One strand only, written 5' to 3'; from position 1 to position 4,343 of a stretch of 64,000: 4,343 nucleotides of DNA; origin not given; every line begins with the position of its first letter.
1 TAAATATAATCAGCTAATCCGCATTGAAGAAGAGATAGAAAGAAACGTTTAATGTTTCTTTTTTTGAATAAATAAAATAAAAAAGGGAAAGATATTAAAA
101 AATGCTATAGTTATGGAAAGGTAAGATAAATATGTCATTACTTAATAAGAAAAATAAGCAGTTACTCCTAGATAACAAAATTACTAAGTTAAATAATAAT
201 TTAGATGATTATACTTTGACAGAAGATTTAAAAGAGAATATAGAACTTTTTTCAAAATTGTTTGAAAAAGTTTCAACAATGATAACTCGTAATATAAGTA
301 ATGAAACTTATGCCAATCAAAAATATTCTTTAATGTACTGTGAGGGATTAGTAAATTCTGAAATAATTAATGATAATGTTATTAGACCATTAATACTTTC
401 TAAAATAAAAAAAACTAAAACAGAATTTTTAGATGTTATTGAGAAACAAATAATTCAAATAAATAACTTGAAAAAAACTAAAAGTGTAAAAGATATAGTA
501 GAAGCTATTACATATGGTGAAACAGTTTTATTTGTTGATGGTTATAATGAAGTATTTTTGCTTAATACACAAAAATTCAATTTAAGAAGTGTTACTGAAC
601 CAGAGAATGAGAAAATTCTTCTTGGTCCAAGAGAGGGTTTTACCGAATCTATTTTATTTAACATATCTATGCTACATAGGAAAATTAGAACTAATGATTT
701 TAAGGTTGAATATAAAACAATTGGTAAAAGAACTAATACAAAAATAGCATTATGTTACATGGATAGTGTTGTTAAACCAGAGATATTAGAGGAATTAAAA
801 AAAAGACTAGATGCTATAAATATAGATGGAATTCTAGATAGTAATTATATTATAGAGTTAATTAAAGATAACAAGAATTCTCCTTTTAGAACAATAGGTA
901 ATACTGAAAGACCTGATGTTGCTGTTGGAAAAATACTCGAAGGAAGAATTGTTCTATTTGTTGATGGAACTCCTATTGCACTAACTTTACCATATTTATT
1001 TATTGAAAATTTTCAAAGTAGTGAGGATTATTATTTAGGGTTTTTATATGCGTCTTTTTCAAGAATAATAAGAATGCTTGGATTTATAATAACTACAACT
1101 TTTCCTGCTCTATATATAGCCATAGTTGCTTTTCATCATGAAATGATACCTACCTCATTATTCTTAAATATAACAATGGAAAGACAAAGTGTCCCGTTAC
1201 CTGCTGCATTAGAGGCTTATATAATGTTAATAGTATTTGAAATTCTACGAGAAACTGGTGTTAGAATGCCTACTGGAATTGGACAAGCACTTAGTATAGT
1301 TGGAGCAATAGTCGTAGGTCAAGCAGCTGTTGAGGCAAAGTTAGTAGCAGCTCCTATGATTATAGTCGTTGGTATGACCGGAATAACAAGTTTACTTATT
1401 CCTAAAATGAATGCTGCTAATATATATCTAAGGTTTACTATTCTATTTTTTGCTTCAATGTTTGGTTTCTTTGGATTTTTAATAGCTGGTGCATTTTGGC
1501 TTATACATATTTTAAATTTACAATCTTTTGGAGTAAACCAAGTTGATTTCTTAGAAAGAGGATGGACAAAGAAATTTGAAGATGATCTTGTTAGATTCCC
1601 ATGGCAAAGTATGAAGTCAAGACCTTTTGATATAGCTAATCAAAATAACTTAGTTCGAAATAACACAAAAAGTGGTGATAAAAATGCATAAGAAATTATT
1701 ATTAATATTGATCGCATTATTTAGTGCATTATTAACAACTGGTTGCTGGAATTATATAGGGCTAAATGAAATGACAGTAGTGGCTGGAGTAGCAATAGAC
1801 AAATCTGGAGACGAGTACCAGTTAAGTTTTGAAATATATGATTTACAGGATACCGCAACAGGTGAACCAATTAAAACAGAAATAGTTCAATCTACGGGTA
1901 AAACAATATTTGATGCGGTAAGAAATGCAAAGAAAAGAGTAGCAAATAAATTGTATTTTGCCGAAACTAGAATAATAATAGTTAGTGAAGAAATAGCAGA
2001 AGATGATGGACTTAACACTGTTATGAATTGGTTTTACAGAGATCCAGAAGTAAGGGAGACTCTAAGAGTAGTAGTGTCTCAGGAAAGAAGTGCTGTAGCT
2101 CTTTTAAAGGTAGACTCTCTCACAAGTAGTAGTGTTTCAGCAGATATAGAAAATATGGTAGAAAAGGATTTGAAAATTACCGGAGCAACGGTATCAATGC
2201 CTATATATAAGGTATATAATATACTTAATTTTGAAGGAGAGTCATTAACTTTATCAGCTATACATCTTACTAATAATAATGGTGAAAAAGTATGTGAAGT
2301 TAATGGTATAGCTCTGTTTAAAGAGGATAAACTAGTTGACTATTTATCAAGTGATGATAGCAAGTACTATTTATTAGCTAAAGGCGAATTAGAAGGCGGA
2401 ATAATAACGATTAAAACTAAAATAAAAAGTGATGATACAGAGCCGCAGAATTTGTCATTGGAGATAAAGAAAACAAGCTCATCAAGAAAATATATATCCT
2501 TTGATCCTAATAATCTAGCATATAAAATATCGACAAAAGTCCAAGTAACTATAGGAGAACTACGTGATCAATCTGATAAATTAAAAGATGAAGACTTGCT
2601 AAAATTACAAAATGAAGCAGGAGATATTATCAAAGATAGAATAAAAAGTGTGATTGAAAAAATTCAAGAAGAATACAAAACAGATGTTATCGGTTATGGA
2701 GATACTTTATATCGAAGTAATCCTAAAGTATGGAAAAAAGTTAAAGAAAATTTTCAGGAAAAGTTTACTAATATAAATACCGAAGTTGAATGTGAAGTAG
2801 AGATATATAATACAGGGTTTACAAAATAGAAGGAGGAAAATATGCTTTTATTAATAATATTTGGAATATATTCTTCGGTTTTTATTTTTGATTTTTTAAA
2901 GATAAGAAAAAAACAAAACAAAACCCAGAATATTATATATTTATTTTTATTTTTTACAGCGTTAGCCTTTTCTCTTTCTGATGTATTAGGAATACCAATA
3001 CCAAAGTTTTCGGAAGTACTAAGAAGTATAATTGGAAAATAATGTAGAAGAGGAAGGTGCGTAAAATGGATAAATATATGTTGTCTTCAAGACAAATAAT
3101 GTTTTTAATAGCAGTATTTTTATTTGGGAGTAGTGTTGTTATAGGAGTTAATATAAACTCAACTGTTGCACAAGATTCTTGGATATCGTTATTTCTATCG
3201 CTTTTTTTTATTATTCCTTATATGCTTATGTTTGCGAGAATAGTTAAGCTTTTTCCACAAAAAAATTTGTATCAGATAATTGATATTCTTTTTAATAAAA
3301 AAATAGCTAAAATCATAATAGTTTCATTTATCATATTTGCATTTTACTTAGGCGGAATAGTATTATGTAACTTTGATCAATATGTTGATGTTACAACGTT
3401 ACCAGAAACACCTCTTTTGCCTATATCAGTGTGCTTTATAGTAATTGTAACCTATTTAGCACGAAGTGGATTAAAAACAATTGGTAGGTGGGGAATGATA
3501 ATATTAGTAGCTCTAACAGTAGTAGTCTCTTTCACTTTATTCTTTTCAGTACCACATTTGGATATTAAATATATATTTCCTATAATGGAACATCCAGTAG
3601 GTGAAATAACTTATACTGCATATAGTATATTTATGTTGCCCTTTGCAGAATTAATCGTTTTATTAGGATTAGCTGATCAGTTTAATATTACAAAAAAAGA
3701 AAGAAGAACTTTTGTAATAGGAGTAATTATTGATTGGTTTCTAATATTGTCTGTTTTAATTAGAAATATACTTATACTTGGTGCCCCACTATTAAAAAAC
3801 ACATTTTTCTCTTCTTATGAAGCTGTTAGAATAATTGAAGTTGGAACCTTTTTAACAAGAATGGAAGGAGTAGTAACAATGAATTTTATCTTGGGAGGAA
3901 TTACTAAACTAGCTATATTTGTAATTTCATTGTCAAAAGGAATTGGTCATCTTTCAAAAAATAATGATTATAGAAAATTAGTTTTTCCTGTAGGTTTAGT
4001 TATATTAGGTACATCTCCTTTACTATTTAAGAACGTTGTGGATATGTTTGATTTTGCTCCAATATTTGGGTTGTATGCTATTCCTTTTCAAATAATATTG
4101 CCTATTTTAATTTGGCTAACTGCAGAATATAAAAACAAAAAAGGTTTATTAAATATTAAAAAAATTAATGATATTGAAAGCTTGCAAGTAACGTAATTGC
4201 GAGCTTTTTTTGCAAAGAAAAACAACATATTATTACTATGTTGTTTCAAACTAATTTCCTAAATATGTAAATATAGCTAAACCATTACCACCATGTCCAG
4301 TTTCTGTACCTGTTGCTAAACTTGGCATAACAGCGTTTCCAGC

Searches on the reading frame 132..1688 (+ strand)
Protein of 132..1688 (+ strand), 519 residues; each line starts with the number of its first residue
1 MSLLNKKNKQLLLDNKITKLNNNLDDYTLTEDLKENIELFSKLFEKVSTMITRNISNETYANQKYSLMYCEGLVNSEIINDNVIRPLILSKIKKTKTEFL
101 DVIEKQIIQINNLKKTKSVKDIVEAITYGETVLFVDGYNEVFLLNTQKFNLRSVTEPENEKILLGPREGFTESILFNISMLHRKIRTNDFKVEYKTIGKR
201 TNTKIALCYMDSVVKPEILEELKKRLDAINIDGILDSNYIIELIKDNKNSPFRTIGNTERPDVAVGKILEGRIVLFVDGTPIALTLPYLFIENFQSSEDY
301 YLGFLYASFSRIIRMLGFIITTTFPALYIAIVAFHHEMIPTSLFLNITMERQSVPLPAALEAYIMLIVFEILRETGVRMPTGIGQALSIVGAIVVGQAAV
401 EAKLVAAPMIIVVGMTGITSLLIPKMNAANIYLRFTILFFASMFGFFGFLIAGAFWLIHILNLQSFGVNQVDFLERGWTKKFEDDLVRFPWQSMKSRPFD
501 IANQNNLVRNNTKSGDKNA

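Call 10: search_protein_families(library=pfam, proteins=[window:132-1688:+], max_evalue=0.001)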
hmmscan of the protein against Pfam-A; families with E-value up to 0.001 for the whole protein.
window:132-1688:+ (519 aa): 1 family
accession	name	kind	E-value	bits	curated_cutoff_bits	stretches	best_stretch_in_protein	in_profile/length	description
PF03323.18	GerA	-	4.4e-160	533.7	27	1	40-498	3-464/466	Bacillus/Clostridium GerA spore germination protein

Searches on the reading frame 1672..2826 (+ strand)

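Call 10: search_protein_families(library=pfam, proteins=[window:1672-2826:+], max_evalue=0.001)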
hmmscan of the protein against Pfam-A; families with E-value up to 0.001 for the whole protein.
window:1672-2826:+ (385 aa): 2 families
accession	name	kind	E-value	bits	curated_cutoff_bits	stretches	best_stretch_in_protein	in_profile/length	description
PF05504.16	Spore_GerAC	-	2.5e-34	119.3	23.6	1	211-382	1-167/167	Spore germination B3/ GerAC like, C-terminal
PF25198.1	Spore_GerAC_N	-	8e-33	114.2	27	1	30-198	4-175/176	Spore germination protein N-terminal domain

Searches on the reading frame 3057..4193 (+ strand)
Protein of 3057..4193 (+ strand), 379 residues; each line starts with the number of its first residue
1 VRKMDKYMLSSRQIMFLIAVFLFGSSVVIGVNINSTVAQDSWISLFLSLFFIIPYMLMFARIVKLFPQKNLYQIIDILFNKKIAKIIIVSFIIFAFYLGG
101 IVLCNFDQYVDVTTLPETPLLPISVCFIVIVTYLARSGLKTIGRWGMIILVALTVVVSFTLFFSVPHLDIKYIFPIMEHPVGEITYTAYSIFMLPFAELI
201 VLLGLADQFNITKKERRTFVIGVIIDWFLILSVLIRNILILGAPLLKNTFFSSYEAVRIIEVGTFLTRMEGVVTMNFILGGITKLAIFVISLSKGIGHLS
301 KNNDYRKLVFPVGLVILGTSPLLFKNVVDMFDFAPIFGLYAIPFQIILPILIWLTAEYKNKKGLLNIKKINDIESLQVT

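Call 10: search_protein_families(library=pfam, proteins=[window:3057-4193:+], max_evalue=0.001)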
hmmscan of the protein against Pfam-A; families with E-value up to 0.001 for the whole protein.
window:3057-4193:+ (379 aa): 1 family
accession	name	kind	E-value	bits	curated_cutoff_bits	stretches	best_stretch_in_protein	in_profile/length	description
PF03845.19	Spore_permease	-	9.9e-39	133.5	23.4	1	9-319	2-312/321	Spore germination protein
